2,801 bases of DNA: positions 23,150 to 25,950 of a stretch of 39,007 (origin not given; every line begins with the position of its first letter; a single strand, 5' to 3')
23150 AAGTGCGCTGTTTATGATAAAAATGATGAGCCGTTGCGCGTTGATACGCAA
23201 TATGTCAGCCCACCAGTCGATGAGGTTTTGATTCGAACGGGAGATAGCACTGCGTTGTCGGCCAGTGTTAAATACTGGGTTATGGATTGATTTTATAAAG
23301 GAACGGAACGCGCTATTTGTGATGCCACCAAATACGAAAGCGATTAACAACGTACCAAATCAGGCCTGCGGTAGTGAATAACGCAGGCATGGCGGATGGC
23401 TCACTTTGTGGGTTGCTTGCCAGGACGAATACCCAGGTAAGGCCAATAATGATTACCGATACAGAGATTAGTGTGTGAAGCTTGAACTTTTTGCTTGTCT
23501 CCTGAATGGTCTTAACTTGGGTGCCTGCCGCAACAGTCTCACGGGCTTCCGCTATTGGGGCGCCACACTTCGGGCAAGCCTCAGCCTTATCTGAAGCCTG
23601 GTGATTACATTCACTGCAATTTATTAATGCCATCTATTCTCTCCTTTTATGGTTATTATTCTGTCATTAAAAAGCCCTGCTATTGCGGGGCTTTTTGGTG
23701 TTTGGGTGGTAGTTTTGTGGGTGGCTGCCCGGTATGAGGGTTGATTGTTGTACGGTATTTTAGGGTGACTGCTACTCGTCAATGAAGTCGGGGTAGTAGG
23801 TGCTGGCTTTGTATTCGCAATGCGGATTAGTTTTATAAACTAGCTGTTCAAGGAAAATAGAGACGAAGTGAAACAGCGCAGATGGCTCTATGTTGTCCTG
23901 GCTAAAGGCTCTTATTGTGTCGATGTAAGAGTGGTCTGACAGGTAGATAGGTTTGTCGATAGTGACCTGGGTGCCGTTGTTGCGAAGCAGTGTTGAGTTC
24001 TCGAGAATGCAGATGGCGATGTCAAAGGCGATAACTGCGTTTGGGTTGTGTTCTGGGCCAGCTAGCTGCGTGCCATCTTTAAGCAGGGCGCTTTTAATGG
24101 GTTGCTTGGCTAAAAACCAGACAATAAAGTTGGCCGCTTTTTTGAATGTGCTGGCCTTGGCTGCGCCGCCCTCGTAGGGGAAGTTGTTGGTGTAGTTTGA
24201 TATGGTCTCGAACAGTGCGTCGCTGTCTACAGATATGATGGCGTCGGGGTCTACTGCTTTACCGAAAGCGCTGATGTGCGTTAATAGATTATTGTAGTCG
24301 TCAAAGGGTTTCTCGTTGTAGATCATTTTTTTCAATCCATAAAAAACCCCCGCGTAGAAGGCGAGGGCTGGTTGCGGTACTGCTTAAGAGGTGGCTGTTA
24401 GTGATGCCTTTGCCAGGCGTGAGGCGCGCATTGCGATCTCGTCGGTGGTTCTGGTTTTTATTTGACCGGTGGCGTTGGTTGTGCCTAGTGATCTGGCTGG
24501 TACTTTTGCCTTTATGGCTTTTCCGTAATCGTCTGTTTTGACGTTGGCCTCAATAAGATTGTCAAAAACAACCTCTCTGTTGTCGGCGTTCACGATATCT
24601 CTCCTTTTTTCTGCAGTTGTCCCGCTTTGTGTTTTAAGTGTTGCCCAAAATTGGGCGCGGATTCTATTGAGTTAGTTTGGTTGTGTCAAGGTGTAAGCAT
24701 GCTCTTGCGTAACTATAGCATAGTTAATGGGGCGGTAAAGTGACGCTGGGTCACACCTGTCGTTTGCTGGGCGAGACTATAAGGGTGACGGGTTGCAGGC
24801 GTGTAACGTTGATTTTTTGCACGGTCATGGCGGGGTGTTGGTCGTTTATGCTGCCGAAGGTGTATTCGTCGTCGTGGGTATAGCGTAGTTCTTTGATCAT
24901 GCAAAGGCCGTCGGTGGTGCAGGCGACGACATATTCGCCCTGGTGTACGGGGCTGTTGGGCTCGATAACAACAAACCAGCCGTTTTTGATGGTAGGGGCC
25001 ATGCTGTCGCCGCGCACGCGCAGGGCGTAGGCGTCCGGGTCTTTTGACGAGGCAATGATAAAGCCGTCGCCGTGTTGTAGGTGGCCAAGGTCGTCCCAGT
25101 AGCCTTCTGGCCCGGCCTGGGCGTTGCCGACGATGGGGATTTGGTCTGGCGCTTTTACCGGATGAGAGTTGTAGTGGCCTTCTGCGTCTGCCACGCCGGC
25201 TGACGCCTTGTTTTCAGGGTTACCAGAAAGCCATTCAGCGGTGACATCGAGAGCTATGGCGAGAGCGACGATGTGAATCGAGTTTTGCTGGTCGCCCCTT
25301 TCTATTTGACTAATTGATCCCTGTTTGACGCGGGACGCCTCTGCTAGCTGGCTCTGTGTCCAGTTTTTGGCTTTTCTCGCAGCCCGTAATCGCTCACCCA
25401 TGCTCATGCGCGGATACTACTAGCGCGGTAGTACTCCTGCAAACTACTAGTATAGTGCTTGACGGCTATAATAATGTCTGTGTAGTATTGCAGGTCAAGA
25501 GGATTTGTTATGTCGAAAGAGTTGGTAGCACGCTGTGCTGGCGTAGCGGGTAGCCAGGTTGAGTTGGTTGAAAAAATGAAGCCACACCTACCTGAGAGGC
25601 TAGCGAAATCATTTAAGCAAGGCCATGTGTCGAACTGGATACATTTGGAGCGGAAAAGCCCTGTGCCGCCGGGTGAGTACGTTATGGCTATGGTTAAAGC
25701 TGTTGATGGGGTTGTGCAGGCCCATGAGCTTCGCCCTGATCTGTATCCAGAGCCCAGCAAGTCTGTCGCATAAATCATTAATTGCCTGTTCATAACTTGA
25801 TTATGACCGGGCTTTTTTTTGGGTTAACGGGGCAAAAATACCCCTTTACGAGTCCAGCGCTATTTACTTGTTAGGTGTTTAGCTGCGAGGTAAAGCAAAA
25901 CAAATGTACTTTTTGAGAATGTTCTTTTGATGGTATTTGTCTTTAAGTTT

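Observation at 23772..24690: Self-contained moron cassette beside the repressor: own promoter, 69-aa gene, attenuator hairpin, 184-aa gene, bidirectional terminator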

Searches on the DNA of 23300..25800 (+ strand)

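Call 9: search_dna_similar(query=window:23300-25800:+, collection=phages, mode=distant)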
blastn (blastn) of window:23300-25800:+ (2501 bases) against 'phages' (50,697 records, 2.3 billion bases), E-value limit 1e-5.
Records with a match: 1; places in all: 1; records where one place covers at least 80% of the query: 0.
Best place of each record, by identity: 60-80% 1.
By first word of the organism name: Bordetella 1.
By host as written in the record: Bordetella bronchiseptica Bb01 1.
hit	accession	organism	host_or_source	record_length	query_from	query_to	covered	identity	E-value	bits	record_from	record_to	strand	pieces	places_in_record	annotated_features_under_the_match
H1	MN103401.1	Bordetella phage vB_BbrS_PHB09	Bordetella bronchiseptica Bb01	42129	1654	1775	5%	70.5%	1e-5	59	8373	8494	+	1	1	CI protein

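Call 62: search_rna_families(source=window, start=23500, end=24900, threshold=evalue, max_evalue=1)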
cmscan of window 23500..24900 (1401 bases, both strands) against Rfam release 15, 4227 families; matches with E-value up to 1: 0.
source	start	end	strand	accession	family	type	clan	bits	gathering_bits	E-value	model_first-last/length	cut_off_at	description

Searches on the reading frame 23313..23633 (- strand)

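Call 3: search_protein_families(library=pfam, proteins=[window:23313-23633:-], max_evalue=1)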
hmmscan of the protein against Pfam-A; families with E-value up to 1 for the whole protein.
window:23313-23633:- (106 aa): 19 families
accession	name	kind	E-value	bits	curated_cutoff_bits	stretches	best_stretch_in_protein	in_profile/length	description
PF13240.11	Zn_Ribbon_1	-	1.8e-05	24.8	25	1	6-27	2-23/23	zinc-ribbon domain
PF12773.13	DZR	-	0.00015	22.3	27.3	1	6-28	1-23/45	Double zinc ribbon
PF13248.11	Zn_ribbon_3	-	0.0003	20.6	27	1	4-27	3-26/26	zinc-ribbon domain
PF18912.6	DZR_2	-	0.0055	17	27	1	6-30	24-49/56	Double zinc ribbon domain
PF19335.5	HMBD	-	0.025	15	23.6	1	6-24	4-22/28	Heavy metal binding domain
PF17032.10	Zn_ribbon_15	-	0.045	15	28.9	1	5-24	54-73/73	zinc-ribbon family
PF07191.17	Zn_ribbon_6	-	0.05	14.1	25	1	4-31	17-43/67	Double zinc ribbon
PF13920.12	zf-C3HC4_3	-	0.053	13.8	27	1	4-28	24-47/49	Zinc finger, C3HC4 type (RING finger)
PF01258.23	zf-dskA_traR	-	0.068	13.6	24.9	1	20-32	6-18/36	Prokaryotic dksA/traR C4-type zinc finger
PF13824.12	zf-Mss51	-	0.087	13.5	27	1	6-39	2-36/55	Zinc-finger of mitochondrial splicing suppressor 51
PF18439.7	zf_UBZ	-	0.097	12.8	25.6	0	19-30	4-15/32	Ubiquitin-Binding Zinc Finger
PF01155.25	HypA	-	0.1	13.1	28.9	1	3-30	70-99/112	Hydrogenase/urease nickel incorporation, metallochaperone, hypA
PF09855.14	Zn_ribbon_13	-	0.11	13.1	23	1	20-45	2-27/63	Nucleic-acid-binding protein containing Zn-ribbon domain (DUF2082)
PF24331.1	Phage_zn_bind_7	-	0.11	12.9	27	1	6-21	13-28/28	Mycobacterial phage zinc binding domain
PF06781.17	CrgA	-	0.14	12.8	24.8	1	37-71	19-53/89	Cell division protein CrgA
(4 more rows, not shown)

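Call 4: search_protein_families(library=phrogs, proteins=[window:23313-23633:-], max_evalue=1)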
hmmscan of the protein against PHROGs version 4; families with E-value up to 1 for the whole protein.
window:23313-23633:- (106 aa): 17 families
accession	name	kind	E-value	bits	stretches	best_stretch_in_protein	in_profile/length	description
phrog_6586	-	unknown function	6.6e-10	40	1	1-69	1-74/129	-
phrog_38187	-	unknown function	1.7e-06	29.2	1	1-26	1-26/144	-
phrog_4852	-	unknown function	5.3e-06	27.2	1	1-69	11-81/194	-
phrog_2546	-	unknown function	0.00014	23.1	1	4-45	1-43/180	-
phrog_10292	-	unknown function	0.00028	21.8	1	1-49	1-35/136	-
phrog_14275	-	unknown function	0.0033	18.1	1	1-26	1-26/178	-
phrog_10714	-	unknown function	0.0043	18.3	1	3-30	73-102/109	-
phrog_9700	-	unknown function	0.0047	16.9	1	1-40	4-44/483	-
phrog_31650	-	unknown function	0.015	15.5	1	1-25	1-25/360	-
phrog_4875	-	unknown function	0.03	15.5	1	4-61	13-70/77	-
phrog_16989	-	moron, auxiliary metabolic gene and host takeover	0.062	14.3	1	6-63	9-65/122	membrane protein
phrog_15404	-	unknown function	0.064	14.6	1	9-51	13-60/89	-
phrog_31291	-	unknown function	0.071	14.3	1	6-29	32-55/58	-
phrog_34590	-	unknown function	0.097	13.7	1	3-44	3-44/90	-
phrog_37790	-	unknown function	0.14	13.2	1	1-31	1-31/137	-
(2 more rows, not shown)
